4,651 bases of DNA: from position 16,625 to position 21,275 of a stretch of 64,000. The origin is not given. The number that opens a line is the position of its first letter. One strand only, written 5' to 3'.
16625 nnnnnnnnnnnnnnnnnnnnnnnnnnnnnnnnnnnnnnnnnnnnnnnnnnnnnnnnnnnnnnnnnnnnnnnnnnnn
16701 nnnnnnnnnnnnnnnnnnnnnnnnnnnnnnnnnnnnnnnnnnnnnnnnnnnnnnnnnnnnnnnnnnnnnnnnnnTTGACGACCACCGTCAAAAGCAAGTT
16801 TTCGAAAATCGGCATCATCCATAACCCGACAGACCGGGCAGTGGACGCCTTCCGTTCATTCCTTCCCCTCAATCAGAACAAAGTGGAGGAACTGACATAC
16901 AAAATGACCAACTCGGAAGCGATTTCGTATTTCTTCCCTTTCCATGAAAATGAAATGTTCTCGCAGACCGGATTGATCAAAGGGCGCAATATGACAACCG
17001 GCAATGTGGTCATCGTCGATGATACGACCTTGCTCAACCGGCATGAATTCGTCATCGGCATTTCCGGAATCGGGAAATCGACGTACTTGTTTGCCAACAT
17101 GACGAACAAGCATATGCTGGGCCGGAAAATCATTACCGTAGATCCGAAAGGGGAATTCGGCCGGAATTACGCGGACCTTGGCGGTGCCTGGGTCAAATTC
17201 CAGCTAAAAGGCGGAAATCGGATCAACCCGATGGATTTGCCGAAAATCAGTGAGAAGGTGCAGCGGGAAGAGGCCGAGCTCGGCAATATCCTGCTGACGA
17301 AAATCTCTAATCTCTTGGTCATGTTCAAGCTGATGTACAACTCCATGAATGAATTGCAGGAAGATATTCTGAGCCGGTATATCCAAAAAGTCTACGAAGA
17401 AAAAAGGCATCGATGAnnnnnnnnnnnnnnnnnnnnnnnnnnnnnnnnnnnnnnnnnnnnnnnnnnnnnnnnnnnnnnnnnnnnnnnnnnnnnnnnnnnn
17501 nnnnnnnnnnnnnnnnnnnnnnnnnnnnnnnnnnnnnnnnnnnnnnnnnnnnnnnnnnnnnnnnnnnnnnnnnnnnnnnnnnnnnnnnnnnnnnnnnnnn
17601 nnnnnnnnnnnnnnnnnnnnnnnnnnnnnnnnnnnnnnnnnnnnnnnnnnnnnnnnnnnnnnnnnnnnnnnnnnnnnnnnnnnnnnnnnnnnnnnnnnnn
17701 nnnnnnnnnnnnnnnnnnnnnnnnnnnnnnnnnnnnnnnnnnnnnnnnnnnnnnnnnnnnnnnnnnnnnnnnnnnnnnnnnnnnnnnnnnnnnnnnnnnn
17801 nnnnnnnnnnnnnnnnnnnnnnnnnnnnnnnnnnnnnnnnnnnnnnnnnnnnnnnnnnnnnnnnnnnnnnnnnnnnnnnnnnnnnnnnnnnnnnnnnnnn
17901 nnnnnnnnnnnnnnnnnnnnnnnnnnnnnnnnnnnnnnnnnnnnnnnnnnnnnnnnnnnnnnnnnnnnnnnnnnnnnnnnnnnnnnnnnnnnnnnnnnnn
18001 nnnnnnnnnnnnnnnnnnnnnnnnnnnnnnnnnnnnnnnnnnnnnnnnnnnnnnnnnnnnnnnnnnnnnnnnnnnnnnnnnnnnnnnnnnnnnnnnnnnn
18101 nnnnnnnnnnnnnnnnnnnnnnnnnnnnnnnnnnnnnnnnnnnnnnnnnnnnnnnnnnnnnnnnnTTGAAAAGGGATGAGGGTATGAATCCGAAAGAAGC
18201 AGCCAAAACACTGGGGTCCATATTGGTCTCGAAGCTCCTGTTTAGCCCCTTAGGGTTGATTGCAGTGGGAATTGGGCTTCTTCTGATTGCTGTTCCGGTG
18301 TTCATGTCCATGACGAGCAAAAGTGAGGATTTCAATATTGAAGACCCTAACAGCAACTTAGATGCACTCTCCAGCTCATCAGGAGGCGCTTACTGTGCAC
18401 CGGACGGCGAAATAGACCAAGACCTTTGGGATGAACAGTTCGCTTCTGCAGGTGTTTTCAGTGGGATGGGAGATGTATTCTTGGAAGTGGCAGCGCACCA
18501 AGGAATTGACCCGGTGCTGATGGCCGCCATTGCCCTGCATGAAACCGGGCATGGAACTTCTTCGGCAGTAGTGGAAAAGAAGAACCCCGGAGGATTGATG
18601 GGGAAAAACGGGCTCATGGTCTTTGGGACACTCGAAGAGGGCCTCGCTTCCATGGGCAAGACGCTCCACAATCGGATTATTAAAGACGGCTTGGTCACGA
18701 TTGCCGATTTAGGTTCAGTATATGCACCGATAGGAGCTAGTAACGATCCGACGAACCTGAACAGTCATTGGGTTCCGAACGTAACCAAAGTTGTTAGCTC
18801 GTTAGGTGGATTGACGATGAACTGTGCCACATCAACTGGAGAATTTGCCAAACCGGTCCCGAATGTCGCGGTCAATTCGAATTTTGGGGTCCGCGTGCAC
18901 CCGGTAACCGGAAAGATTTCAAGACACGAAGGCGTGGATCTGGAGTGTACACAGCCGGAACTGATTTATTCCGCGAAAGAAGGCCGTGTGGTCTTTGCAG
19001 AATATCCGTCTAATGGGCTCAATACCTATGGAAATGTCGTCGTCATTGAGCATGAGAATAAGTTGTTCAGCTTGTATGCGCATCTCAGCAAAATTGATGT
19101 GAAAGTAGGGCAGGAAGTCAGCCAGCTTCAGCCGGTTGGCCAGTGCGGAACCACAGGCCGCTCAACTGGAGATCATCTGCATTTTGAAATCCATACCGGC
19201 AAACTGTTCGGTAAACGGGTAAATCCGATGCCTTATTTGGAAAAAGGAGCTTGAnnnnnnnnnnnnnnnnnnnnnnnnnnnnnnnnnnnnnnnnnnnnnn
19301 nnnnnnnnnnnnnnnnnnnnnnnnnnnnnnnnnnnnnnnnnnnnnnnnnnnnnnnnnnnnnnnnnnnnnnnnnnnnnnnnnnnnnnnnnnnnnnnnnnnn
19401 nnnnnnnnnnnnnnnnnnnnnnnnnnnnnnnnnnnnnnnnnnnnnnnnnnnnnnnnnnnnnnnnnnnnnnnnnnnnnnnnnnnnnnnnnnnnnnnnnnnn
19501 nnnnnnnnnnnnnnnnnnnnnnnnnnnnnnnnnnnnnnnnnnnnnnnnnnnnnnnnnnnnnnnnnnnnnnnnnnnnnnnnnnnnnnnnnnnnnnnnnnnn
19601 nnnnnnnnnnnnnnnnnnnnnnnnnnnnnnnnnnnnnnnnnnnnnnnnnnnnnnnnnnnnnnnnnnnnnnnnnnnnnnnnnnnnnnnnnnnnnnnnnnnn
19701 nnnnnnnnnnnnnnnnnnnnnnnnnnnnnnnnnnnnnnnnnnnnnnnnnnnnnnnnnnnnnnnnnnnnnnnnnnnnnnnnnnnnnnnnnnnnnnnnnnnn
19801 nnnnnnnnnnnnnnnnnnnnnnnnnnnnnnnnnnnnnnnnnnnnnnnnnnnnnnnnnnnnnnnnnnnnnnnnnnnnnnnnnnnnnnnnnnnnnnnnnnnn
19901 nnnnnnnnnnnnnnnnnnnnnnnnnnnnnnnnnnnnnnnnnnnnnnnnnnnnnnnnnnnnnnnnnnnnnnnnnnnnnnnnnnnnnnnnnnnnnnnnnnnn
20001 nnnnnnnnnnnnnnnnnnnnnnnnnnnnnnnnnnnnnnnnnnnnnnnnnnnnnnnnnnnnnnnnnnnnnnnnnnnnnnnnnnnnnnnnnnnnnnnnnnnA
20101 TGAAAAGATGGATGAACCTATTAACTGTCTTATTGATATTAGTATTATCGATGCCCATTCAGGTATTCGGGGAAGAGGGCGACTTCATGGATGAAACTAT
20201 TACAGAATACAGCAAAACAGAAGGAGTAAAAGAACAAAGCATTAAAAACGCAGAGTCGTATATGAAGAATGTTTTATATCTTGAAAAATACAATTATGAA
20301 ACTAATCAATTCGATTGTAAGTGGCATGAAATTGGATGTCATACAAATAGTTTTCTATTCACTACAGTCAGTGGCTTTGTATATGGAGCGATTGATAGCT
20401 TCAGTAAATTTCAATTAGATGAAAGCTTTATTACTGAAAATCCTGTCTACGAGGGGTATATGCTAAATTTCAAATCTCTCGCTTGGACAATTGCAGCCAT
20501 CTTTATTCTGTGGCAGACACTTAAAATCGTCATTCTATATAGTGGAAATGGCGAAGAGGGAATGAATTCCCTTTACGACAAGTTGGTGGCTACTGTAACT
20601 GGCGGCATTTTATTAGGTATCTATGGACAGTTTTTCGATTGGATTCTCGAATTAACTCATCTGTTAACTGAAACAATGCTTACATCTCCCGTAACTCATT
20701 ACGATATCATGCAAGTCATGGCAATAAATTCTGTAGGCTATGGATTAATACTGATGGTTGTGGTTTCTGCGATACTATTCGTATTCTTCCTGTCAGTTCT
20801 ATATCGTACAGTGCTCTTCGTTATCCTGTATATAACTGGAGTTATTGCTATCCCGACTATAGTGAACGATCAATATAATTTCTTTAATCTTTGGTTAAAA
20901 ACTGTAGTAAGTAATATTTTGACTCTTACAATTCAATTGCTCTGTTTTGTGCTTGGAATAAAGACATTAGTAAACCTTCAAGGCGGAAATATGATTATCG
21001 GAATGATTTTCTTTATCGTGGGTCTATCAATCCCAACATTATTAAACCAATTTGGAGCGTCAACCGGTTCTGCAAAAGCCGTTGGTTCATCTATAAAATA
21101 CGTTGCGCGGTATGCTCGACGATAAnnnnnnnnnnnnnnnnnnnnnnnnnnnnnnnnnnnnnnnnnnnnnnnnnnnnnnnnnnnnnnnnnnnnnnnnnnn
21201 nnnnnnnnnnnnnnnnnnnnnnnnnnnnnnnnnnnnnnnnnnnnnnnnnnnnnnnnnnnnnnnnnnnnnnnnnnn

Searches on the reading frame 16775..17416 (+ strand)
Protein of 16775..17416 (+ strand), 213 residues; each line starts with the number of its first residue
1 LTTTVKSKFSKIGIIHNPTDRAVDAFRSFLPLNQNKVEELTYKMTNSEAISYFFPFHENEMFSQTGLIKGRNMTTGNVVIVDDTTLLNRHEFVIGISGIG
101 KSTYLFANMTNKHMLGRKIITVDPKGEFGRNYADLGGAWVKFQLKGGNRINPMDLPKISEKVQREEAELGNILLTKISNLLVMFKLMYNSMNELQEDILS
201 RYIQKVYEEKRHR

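Call 66: search_protein_families(library=pfam, proteins=[window:16775-17416:+], max_evalue=0.001)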
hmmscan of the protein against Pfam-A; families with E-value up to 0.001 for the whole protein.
window:16775-17416:+ (213 aa): 2 families
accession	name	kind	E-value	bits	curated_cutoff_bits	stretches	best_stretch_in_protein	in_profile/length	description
PF01935.23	DUF87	-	0.00014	22.4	23.2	1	79-208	14-125/220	Helicase HerA, central domain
PF19044.6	P-loop_TraG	-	0.00054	19.2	25.8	1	83-207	24-141/413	TraG P-loop domain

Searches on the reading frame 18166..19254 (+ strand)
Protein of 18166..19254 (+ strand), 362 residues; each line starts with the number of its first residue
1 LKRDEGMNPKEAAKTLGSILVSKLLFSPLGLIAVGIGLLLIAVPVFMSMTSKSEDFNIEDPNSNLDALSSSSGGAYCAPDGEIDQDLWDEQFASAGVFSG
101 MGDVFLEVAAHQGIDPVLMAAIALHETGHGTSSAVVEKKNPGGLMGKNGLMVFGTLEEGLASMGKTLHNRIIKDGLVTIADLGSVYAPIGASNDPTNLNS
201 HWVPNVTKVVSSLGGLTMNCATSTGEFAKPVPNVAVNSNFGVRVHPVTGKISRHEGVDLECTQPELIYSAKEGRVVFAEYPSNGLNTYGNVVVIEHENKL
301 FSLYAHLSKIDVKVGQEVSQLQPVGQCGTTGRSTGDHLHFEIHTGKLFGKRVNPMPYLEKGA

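Call 66: search_protein_families(library=pfam, proteins=[window:18166-19254:+], max_evalue=0.001)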
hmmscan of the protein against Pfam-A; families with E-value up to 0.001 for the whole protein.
window:18166-19254:+ (362 aa): 2 families
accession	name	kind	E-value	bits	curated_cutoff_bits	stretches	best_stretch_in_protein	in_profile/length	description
PF01551.29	Peptidase_M23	-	1.5e-28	99.3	28.7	1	253-354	2-96/96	Peptidase family M23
PF01832.25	Glucosaminidase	-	0.00044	21.3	30.2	1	104-163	3-75/123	Mannosyl-glycoprotein endo-beta-N-acetylglucosaminidase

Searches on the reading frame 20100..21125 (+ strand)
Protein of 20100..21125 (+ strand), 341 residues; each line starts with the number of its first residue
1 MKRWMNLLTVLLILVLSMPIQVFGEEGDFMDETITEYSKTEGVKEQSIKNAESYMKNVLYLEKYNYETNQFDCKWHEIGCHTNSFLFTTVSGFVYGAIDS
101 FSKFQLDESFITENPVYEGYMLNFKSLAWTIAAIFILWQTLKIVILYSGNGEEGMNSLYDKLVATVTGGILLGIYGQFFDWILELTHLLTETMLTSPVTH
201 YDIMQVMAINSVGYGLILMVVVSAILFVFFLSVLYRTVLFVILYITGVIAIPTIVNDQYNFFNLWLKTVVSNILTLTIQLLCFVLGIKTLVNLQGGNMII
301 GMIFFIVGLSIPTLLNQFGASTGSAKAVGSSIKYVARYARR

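Call 66: search_protein_families(library=pfam, proteins=[window:20100-21125:+], max_evalue=0.001)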
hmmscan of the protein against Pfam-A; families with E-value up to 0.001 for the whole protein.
window:20100-21125:+ (341 aa): 1 family
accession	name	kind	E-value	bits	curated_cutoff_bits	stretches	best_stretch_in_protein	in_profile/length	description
PF19597.4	TrbL_4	-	3.4e-13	50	27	1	99-338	25-267/276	Conjugal transfer protein TrbL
